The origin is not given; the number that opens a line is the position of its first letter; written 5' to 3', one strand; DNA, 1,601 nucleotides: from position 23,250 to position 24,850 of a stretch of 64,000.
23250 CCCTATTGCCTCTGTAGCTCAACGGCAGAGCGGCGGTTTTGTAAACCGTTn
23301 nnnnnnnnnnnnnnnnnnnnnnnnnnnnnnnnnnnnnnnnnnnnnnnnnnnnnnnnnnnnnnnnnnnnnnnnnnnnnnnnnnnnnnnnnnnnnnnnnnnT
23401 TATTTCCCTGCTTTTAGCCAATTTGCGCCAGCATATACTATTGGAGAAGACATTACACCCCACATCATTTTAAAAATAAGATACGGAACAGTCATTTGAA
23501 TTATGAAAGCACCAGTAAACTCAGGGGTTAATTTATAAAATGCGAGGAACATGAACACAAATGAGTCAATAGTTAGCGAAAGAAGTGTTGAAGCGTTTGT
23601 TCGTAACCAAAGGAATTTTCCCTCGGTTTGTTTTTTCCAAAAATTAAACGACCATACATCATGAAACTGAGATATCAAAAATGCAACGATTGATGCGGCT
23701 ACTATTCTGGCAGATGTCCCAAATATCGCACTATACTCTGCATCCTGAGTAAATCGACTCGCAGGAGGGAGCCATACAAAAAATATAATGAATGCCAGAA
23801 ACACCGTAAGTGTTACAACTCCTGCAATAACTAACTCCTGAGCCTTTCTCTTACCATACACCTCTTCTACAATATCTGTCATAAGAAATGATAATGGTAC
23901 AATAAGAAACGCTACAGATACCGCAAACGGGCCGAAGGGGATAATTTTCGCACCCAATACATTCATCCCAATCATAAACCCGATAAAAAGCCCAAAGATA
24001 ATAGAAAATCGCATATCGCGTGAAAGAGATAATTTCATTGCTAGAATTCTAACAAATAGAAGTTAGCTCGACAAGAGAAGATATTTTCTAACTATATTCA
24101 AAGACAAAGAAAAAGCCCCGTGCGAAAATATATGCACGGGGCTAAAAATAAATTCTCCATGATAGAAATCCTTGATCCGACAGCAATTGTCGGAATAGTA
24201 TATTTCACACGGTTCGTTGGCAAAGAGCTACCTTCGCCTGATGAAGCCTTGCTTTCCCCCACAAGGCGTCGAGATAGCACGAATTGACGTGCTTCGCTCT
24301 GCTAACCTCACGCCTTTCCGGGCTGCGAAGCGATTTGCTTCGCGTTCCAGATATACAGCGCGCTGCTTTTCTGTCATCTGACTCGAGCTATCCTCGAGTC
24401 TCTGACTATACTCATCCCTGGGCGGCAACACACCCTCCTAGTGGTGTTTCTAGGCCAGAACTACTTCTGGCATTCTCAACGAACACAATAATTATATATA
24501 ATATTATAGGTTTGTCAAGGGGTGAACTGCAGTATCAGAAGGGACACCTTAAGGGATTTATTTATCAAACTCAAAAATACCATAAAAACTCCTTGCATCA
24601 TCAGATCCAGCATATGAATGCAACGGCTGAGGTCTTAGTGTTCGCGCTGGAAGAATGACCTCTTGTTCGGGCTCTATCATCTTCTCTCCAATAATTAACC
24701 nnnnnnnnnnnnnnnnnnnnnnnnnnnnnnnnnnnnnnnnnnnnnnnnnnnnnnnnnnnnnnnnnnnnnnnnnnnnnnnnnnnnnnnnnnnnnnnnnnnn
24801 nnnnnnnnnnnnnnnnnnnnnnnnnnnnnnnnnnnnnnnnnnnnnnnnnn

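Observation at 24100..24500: Terminator-capped GC-rich structured segment: unidentified ncRNA or tiny basic protein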

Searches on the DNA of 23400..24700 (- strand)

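Call 4: search_rna_families(source=window, start=23900, end=24700, threshold=evalue, max_evalue=10, show_alignments=3)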
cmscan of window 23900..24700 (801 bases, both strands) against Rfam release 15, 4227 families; matches with E-value up to 10: 11.
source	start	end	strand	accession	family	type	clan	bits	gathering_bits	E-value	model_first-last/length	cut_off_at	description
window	24100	24211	-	RF00557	L10_leader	Cis-reg; leader;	-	25.1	44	0.074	1-138/138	no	Ribosomal protein L10 leader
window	24104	24197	-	RF04312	trpB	Cis-reg;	-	24.6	59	0.55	1-107/107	no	trpB ncRNA motif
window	24107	24195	-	RF02837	anti-hemB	Gene; sRNA;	-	23.7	49.5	0.0039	1-81/81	no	Burkholderia RNA 7 (anti-hemB)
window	24104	24172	-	RF02371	PyrG_leader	Cis-reg; leader;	-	21.2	65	3.5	1-78/78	no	PyrG leader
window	24099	24141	-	RF02401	ClpQY_promoter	Cis-reg;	-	20.2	42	0.065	1-36/57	no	ClpQY promoter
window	24030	24149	-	RF01858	RsaF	Gene; sRNA;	-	19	60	0.67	1-119/119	no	RNA Staph. aureus F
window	24100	24174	-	RF00519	suhB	Gene; sRNA;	CL00108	17.6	41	0.62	1-77/77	no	Makes More Granules Regulator RNA (mmgR)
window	24021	24168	+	RF02857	30_255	Gene; sRNA;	-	17.4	197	5.1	1-213/213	no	Leptospira sRNA 30_255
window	24531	24609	-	RF01179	snoU83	Gene; snRNA; snoRNA; CD-box;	-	16.9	50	8.4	1-84/84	no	Small nucleolar RNA U83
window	24109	24148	-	RF01791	F6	Gene; sRNA;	-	16.4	46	6.1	1-57/57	no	F6 TB sRNA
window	24112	24262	-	RF02453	ncr952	Gene; sRNA;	-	16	100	0.6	1-143/143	no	Bacillus sRNA ncr952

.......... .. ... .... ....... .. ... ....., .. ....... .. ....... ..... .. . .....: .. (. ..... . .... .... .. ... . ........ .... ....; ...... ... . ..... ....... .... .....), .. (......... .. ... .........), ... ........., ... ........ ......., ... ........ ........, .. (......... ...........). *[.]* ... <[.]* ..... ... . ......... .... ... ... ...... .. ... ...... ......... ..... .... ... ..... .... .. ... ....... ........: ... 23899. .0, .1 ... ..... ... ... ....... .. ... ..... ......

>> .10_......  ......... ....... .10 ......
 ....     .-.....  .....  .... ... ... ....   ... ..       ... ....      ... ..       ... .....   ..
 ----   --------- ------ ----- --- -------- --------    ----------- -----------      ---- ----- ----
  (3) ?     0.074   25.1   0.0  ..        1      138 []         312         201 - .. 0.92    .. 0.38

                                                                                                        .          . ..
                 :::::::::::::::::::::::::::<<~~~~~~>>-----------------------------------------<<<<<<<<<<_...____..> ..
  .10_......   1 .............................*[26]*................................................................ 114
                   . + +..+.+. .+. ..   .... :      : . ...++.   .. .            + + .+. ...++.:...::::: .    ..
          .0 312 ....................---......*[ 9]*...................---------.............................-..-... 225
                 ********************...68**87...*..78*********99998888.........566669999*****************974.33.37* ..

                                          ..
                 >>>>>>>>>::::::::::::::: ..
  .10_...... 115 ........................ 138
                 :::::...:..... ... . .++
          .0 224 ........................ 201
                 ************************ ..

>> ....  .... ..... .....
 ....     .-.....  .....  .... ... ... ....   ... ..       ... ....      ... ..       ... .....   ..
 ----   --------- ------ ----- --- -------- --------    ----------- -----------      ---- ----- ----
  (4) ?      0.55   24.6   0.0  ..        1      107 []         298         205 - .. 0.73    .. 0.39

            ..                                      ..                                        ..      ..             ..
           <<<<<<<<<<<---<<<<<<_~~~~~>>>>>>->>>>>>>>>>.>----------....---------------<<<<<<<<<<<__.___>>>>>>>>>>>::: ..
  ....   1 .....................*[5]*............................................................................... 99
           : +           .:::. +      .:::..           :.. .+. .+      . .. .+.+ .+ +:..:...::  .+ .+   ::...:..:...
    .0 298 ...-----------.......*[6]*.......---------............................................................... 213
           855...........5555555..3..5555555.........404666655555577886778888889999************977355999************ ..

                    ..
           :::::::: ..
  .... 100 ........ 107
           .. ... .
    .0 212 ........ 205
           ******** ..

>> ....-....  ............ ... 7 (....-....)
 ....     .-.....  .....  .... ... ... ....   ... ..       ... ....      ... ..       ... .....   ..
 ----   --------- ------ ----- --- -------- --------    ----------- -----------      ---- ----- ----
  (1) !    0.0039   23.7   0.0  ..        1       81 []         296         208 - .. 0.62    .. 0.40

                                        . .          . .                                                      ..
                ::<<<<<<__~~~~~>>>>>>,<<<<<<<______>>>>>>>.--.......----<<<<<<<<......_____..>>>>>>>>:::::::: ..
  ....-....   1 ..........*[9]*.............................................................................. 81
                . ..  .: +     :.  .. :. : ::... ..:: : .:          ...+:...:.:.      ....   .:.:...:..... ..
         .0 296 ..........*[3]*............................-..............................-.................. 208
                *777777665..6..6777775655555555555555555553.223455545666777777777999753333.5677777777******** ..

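Call 26: search_dna_similar(query=window:24100-24490:-, collection=phages, mode=distant, max_evalue=0.01)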
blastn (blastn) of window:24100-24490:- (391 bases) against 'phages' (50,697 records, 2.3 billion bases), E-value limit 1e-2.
No match.

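Call 39: search_rna_families(sources=[L013, L015, L018, L016], threshold=gathering)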
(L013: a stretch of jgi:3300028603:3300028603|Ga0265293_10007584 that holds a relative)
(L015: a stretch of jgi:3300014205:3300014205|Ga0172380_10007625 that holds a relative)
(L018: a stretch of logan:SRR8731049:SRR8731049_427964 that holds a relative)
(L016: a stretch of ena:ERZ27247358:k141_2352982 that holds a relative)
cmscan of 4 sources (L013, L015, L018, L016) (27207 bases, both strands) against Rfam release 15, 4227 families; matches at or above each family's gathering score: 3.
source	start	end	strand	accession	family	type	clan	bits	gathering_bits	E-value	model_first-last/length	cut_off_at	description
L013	2172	2243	+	RF00005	tRNA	Gene; tRNA;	CL00001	69.3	29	2.1e-13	1-71/71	no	tRNA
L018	5091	5161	+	RF00005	tRNA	Gene; tRNA;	CL00001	68.7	29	3e-13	1-71/71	no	tRNA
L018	1604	1676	+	RF00005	tRNA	Gene; tRNA;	CL00001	67.7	29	5.9e-13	1-71/71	no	tRNA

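Call 49: search_rna_families(source=L018, start=2200, end=3560, threshold=evalue, max_evalue=1)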
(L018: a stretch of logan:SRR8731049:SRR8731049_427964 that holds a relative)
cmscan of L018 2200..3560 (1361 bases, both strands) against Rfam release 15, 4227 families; matches with E-value up to 1: 1.
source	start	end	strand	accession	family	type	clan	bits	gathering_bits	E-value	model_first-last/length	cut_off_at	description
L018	2762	2832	-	RF00325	SNORD53_SNORD92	Gene; snRNA; snoRNA; CD-box;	CL00063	21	46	0.29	1-78/78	no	Small nucleolar RNA SNORD53/SNORD92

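Call 72: search_rna_families(sources=[L024, L026, L028], threshold=gathering)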
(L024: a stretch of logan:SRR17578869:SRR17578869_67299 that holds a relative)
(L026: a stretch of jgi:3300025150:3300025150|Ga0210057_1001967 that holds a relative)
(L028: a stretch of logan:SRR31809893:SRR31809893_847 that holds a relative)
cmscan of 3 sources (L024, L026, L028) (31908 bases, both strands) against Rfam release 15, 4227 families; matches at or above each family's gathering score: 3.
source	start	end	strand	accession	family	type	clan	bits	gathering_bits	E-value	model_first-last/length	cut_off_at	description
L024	3247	3318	+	RF00005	tRNA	Gene; tRNA;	CL00001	71.8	29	5e-14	1-71/71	no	tRNA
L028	2916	2987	+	RF00005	tRNA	Gene; tRNA;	CL00001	71.8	29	5e-14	1-71/71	no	tRNA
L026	2433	2504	+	RF00005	tRNA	Gene; tRNA;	CL00001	67.5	29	7.4e-13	1-71/71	no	tRNA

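Call 79: build_rna_model(alignment_id=A2, structure=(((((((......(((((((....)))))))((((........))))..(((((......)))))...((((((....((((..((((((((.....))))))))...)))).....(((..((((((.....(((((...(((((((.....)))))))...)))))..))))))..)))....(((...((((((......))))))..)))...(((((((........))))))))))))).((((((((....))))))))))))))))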
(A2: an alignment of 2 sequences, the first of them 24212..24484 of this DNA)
Model R1 built from alignment A2 (2 sequences, 273 columns); structure: as given.
model positions 273; base pairs 86; branch points 7; effective number of sequences 0.61; information 0.591 bits per position. Calibrated on 0.2 Mb of random sequence (short: E-values are rough).
structure used (alignment columns):
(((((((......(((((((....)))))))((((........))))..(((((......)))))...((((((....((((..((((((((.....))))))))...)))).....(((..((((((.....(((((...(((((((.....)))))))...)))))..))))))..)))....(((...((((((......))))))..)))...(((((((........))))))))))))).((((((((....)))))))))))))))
